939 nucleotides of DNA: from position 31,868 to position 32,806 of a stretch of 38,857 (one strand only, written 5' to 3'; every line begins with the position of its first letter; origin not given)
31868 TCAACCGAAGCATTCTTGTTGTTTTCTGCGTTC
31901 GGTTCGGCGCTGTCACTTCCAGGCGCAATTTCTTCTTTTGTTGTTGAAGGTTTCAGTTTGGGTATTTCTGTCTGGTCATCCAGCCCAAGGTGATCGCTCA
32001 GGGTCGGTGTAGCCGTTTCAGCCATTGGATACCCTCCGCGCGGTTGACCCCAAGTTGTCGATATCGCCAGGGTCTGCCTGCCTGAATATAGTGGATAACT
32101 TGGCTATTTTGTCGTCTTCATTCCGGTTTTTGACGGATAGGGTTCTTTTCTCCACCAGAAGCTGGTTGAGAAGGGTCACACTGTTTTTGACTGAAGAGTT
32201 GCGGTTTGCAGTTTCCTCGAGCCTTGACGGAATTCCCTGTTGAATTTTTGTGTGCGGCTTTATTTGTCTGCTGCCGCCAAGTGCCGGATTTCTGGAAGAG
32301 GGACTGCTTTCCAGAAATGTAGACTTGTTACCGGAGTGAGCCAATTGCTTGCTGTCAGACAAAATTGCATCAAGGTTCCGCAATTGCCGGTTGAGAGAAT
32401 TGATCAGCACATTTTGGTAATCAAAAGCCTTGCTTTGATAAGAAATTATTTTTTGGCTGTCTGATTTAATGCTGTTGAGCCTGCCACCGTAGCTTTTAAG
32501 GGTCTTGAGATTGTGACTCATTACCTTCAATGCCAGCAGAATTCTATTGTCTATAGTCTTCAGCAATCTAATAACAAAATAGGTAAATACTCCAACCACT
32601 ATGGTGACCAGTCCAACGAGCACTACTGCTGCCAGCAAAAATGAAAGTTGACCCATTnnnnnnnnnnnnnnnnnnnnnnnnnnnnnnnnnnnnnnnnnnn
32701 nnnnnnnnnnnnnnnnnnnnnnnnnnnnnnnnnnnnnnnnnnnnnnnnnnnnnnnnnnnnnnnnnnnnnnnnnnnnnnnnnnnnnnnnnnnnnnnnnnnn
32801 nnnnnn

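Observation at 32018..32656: Lineage-specific membrane-anchored protein embedded in the switch-complex operon between fliM and fliN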

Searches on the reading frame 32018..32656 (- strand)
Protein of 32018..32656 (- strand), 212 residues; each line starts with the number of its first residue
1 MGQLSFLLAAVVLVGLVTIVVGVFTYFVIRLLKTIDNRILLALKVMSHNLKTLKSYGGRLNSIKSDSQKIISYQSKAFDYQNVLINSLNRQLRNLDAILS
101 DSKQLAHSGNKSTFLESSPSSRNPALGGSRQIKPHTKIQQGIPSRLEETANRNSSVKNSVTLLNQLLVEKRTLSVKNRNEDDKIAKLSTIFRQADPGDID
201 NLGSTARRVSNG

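Call 3: search_protein_families(library=pfam, proteins=[window:32018-32656:-], max_evalue=1)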
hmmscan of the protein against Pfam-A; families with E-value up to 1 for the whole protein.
window:32018-32656:- (212 aa): 1 family
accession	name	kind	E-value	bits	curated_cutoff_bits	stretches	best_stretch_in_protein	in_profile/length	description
PF10280.14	Med11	-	0.13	13.1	26.9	1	29-188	4-117/120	Mediator complex protein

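Call 4: search_protein_families(library=ncbifam, proteins=[window:32018-32656:-], max_evalue=1)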
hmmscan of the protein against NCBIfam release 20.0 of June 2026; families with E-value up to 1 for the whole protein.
window:32018-32656:- (212 aa): 1 family
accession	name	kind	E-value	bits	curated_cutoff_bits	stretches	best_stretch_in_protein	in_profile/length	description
TIGR02780.1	TrbJ_Ti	equivalog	0.025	14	100.55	1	41-106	153-217/253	P-type conjugative transfer protein TrbJ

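Call 5: find_homologous_proteins(query=window:32018-32656:-, max_evalue=0.01)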
Query window:32018-32656:- (212 aa): 4 proteins with E <= 0.01 among 446 candidates.
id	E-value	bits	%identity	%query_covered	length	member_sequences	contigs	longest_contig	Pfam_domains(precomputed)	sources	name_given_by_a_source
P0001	3.3e-126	436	100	100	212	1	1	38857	-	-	-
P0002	9.6e-54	200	53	100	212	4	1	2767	-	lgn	-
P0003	2.8e-52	195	50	100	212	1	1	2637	-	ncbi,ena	-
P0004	9.3e-51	190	51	100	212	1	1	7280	-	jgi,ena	-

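Call 7: find_encoding_contigs(protein=P0004, flank=10000)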
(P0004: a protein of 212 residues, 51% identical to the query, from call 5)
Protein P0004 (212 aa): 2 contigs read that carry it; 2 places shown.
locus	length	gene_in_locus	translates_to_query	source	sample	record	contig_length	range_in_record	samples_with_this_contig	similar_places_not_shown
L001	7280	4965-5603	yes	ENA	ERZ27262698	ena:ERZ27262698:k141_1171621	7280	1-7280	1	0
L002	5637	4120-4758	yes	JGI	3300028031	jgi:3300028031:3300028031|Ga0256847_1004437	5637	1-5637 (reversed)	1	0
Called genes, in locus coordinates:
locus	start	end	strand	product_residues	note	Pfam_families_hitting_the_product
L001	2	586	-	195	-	?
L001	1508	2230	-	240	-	PF00460:Flg_bb_rod, PF22692:LlgE_F_G_D1, PF06429:Flg_bbr_C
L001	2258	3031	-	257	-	PF06748:DUF1217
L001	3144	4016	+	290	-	PF20560:MotA_N, PF01618:MotA_ExbB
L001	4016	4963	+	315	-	-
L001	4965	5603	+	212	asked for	-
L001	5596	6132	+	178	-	PF28396:SepQ_C (weak), PF01052:FliMN_C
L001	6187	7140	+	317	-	PF14842:FliG_N, PF14841:FliG_M (faint), PF01706:FliG_C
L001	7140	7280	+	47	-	?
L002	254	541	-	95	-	-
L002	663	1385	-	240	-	PF00460:Flg_bb_rod, PF22692:LlgE_F_G_D1, PF06429:Flg_bbr_C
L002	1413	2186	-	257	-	PF06748:DUF1217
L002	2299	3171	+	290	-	PF20560:MotA_N, PF01618:MotA_ExbB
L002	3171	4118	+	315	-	-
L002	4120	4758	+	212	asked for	-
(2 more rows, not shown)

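Call 8: find_encoding_contigs(protein=P0003, flank=10000)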
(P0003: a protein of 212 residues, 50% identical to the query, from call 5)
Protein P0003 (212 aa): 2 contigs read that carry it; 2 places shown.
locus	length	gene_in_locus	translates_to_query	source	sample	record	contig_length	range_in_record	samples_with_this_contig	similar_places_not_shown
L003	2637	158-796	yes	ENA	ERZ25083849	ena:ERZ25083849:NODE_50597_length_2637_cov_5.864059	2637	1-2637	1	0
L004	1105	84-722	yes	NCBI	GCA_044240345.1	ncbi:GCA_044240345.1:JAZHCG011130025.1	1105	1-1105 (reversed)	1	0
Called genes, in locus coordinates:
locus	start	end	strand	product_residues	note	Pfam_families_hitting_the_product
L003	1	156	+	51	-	?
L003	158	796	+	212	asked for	-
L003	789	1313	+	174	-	PF28396:SepQ_C (weak), PF01052:FliMN_C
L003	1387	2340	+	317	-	PF14842:FliG_N, PF14841:FliG_M (faint), PF01706:FliG_C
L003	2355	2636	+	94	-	?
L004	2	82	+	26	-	?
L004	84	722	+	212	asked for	-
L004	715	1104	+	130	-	?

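Call 9: find_encoding_contigs(protein=P0002, flank=10000)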
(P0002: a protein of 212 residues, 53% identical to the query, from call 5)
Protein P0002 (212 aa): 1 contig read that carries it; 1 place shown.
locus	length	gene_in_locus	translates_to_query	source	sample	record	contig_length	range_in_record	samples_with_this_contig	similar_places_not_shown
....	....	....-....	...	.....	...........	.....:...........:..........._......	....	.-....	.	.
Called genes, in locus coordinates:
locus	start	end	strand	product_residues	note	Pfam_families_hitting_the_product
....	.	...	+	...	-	?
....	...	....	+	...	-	-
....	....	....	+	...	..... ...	-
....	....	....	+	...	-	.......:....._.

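Call 17: search_protein_representatives(alignment_id=A1)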
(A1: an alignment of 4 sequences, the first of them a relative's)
Query: 4 sequences, 212 profile positions. Proteins with E-value up to 0.001 (for the whole library): 25; up to 1e-10: 9; up to 1e-30: 1. The best 25 are listed.
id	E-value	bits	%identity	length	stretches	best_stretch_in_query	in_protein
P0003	2.0e-116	403.7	-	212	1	1-212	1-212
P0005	6.7e-29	117.7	-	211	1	1-212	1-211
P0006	1.0e-23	100.7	-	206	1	9-212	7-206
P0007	2.9e-22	96.0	-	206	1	6-212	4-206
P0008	4.1e-22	95.5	-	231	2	9-179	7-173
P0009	5.2e-18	82.1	-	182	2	10-98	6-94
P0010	1.4e-13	67.6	-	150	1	55-200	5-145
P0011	2.2e-13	66.9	-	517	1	15-212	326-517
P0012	3.1e-11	59.9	-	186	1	40-212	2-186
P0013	7.3e-10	55.5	-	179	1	7-172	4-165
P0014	8.4e-10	55.3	-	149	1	7-141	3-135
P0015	6.1e-09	52.4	-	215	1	10-179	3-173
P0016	1.7e-07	47.7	-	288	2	19-140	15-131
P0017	3.5e-07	46.7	-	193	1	25-212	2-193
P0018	1.6e-05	41.2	-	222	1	15-167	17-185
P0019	1.7e-05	41.2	-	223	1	59-212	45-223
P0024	2.2e-04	37.6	-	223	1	8-97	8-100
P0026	3.8e-04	36.8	-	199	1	11-206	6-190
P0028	1.0e-03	35.4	-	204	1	2-212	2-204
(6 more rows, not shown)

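Call 21: search_protein_families(library=pfam, alignment_id=A2, max_evalue=0.1)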
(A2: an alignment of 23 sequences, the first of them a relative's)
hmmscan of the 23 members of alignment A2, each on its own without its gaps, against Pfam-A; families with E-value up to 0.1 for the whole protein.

A. member 1, P0001 (212 aa): 0 families

B. families by the number of members that match (of 23 scanned): 13 families
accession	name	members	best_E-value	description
PF06103.16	DUF948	2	0.0035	Bacterial protein of unknown function (DUF948)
PF18860.6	AbiJ_NTD3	1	0.01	AbiJ N-terminal domain 3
PF24432.1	DUF7555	1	0.022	Family of unknown function (DUF7555)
PF14385.11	DUF4416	1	0.028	Domain of unknown function (DUF4416)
PF08519.17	RFC1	1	0.03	Replication factor RFC1 C terminal domain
PF19913.5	WCOB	1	0.036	Wolframin C-terminal OB-fold domain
PF25030.1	M-HEAT_ATR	1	0.044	Serine/threonine-protein kinase ATR, M-HEAT region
PF07793.16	DUF1631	1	0.046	Protein of unknown function (DUF1631)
PF08592.16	Anthrone_oxy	1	0.058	Anthrone oxygenase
PF07160.18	SKA1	1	0.059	Spindle and kinetochore-associated protein 1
PF01275.24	Myelin_PLP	1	0.068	Myelin proteolipid protein (PLP or lipophilin)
PF06784.16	UPF0240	1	0.07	Uncharacterised protein family (UPF0240)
PF10186.14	ATG14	1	0.087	Vacuolar sorting 38 and autophagy-related subunit 14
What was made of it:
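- On FliL (PF03748): No hit (calls 3, 21).
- On FliH / ATP synthase b-subunit-like stalks: No hit in the Pfam scans (calls 3, 21).
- No hit to the ATP-synt_B, FliH or FliJ profiles (calls 3, 21). No FliL profile hit (calls 3, 21).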

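Call 23: find_related_loci(query=A3, collection=genome_contigs, flank=6000)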
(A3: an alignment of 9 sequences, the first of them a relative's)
Query A3 (212 aa) in genome_contigs; peptide patterns used: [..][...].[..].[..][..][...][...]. (x = any residue, [..] = any of these).
24 stretches matched a pattern; 2 encode a relative of the query (tblastn E <= 1e-3); 2 distinct loci.
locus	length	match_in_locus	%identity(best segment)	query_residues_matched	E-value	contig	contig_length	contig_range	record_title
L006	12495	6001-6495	26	8-172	8e-17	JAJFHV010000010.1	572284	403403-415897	MAG: Hyphomicrobiales bacterium isolate OFTM377 OFTM377_9, whole genome shotgun sequence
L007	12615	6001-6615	27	1-212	3e-16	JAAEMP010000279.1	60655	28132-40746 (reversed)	MAG: Hyphomicrobiales bacterium isolate Bse_9 BseG_CONTIG1327874, whole genome shotgun sequence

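Call 26: find_homologous_proteins(query=A2, max_evalue=0.001)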
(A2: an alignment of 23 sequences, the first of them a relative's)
Query A2 (23 sequences) (212 aa, profile of the alignment): 7 proteins with E <= 0.001 among 8000 candidates.
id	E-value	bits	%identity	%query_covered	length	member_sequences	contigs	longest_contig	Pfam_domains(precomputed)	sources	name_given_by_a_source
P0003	2.6e-66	241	50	100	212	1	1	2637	-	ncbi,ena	-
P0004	2.8e-64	235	51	100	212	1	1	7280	-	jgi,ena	-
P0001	7.6e-64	233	100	100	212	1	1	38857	-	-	-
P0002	1.3e-62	229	53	100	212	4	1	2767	-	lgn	-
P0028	2.1e-43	166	21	100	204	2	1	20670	-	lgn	-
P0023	8.8e-43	164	26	53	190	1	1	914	-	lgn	-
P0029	4.1e-37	146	27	61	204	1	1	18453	-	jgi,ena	-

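Call 32: find_encoding_contigs(protein=P0028, flank=8000, max_places=3)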
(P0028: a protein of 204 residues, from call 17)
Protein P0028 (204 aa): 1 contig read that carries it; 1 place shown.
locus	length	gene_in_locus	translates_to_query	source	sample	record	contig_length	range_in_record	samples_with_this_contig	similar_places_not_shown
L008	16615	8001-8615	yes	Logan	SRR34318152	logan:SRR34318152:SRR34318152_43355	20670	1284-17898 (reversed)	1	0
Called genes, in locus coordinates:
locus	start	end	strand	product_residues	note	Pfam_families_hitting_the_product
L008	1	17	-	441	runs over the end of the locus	-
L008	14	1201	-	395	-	PF13677:MotB_plug, PF00691:OmpA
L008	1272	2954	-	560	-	PF01514:YscJ_FliF, PF08345:YscJ_FliF_C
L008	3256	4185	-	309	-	PF12724:Flavodoxin_5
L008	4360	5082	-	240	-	PF00460:Flg_bb_rod, PF22692:LlgE_F_G_D1, PF06429:Flg_bbr_C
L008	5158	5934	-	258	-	PF06748:DUF1217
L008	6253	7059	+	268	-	PF20560:MotA_N, PF01618:MotA_ExbB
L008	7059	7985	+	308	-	-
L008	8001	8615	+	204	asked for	-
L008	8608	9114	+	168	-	PF01052:FliMN_C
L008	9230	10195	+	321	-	PF14842:FliG_N, PF01706:FliG_C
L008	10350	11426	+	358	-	PF01312:Bac_export_2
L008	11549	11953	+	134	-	-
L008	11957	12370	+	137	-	PF00460:Flg_bb_rod (weak), PF06429:Flg_bbr_C (weak)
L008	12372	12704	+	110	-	PF02049:FliE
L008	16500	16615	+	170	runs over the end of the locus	PF03748:FliL (weak)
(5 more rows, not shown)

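Call 33: find_encoding_contigs(protein=P0029, flank=8000, max_places=3)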
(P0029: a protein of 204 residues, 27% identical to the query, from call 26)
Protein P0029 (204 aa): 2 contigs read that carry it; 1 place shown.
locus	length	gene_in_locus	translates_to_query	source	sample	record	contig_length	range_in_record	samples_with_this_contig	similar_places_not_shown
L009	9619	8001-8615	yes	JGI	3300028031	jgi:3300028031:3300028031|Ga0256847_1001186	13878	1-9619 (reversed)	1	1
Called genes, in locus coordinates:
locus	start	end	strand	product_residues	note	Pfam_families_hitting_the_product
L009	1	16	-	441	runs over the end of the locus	-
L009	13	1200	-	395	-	PF13677:MotB_plug, PF00691:OmpA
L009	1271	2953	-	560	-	PF01514:YscJ_FliF, PF08345:YscJ_FliF_C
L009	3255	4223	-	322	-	PF12724:Flavodoxin_5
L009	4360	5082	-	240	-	PF00460:Flg_bb_rod, PF22692:LlgE_F_G_D1, PF06429:Flg_bbr_C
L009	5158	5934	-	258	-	PF06748:DUF1217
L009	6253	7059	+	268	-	PF20560:MotA_N, PF01618:MotA_ExbB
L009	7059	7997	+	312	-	-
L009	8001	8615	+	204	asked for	-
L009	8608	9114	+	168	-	PF01052:FliMN_C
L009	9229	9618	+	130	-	?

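Call 34: find_encoding_contigs(protein=P0018, flank=8000, max_places=3)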
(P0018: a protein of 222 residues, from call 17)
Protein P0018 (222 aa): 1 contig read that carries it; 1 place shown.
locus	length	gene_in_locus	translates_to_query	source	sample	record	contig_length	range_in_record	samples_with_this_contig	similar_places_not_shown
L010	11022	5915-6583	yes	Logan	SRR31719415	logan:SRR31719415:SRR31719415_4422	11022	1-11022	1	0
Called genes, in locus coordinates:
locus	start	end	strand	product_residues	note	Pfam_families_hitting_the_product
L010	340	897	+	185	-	-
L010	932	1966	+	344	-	PF00990:GGDEF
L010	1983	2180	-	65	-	-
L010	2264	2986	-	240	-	PF22692:LlgE_F_G_D1, PF06429:Flg_bbr_C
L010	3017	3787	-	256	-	PF06748:DUF1217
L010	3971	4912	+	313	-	PF20560:MotA_N, PF01618:MotA_ExbB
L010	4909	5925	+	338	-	-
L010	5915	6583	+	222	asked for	-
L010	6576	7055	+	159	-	PF01052:FliMN_C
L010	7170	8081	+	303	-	PF14842:FliG_N (faint), PF01706:FliG_C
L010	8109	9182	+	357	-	PF01312:Bac_export_2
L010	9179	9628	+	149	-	PF27143:Atu0565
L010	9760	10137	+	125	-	PF00460:Flg_bb_rod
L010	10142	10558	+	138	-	PF06429:Flg_bbr_C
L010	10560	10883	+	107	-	PF02049:FliE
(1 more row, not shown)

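Call 35: find_encoding_contigs(protein=P0011, flank=8000, max_places=3)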
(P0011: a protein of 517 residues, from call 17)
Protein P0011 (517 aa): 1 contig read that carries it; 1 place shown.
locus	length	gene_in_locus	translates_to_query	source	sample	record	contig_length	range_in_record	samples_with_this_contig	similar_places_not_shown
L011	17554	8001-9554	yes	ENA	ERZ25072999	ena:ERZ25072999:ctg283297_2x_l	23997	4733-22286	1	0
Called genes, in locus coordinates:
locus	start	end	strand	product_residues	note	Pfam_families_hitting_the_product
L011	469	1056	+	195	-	-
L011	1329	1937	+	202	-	PF08220:HTH_DeoR (faint), PF00455:DeoRC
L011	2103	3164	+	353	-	PF07690:MFS_1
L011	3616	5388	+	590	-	PF01551:Peptidase_M23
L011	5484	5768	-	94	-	PF06429:Flg_bbr_C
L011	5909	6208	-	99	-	PF00460:Flg_bb_rod (weak)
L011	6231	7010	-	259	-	PF06748:DUF1217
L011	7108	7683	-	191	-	-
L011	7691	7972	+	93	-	-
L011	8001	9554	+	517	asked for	-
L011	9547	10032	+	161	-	PF01052:FliMN_C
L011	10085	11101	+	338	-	PF14842:FliG_N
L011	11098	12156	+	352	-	PF01312:Bac_export_2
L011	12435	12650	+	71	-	-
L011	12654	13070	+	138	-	PF00460:Flg_bb_rod (weak), PF06429:Flg_bbr_C (weak)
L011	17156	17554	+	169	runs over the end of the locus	PF03748:FliL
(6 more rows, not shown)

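Call 37: search_solved_structures(query=A2, max_evalue=10)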
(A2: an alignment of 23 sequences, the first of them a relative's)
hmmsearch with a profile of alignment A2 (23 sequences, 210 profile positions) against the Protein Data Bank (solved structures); distinct sequences matched with E-value up to 10: 2.
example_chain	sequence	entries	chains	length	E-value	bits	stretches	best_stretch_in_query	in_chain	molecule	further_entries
6kko_C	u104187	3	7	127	0.36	13.7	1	25-64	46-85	DUF1987 domain-containing protein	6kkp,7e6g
6k4f_U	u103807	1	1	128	0.36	13.7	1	25-64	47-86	DUF1987 domain-containing protein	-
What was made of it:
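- Tried and rejected: A PDB sequence-profile search found nothing below E=0.36 (call 37).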

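Call 38: search_dna_similar(query=P0001, collection=plasmids, mode=protein, max_evalue=1)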
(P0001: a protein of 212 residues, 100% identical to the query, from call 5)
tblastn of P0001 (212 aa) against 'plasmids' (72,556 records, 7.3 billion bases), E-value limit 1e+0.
No match.

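Call 42: predict_structure(alignment_id=A2)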
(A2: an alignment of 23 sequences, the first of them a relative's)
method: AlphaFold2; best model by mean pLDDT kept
length: 212 residues; sequences in the alignment: 23
mean_pLDDT: 69.9   pTM: 0.29
mean pLDDT of the five models: 69.9, 67.0, 65.6, 65.6, 61.6
residues with pLDDT >= 90: 90; 70-90: 11; 50-70: 46; < 50: 65
segments of 3 or more residues with pLDDT < 50: 108-159, 197-205
pLDDT, mean of each block of 10 residues (from residue 1): 88 96 97 95 96 94 95 95 94 88 58 43 43 39 39 41 59 54 62 50 50 41
secondary structure, 60 per line:
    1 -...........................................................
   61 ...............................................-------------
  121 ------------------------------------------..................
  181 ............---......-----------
elements in order: H2-107 H163-192 H196-201
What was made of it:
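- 32570..32644 (-): N-terminal transmembrane helix (about aa 5-29), predicted N-out/C-in. AF2 helix with pLDDT >90 (call 42).
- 32336..32569 (-): Cytoplasmic stalk helix (aa 30-107), heptad-repeat, probably a coiled coil about 10-11 nm long. AF2 gives one continuous helix, residues 2-107, block pLDDT 88-97 (call 42).
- Checked: The 'short helical stretch' is really one continuous helix, residues 2-107, at pLDDT >90 (call 42).
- AF2 gives a single helix, residues 2-107, at pLDDT >90 (call 42). The cytoplasmic part is one long helix plus disorder, not a compact domain (call 42). That is below the expected MotA-FliG interface (inference from call 42). The architecture (N-terminal TM directly continued by a long helix) resembles the ATP synthase b subunit (established knowledge; call 42).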
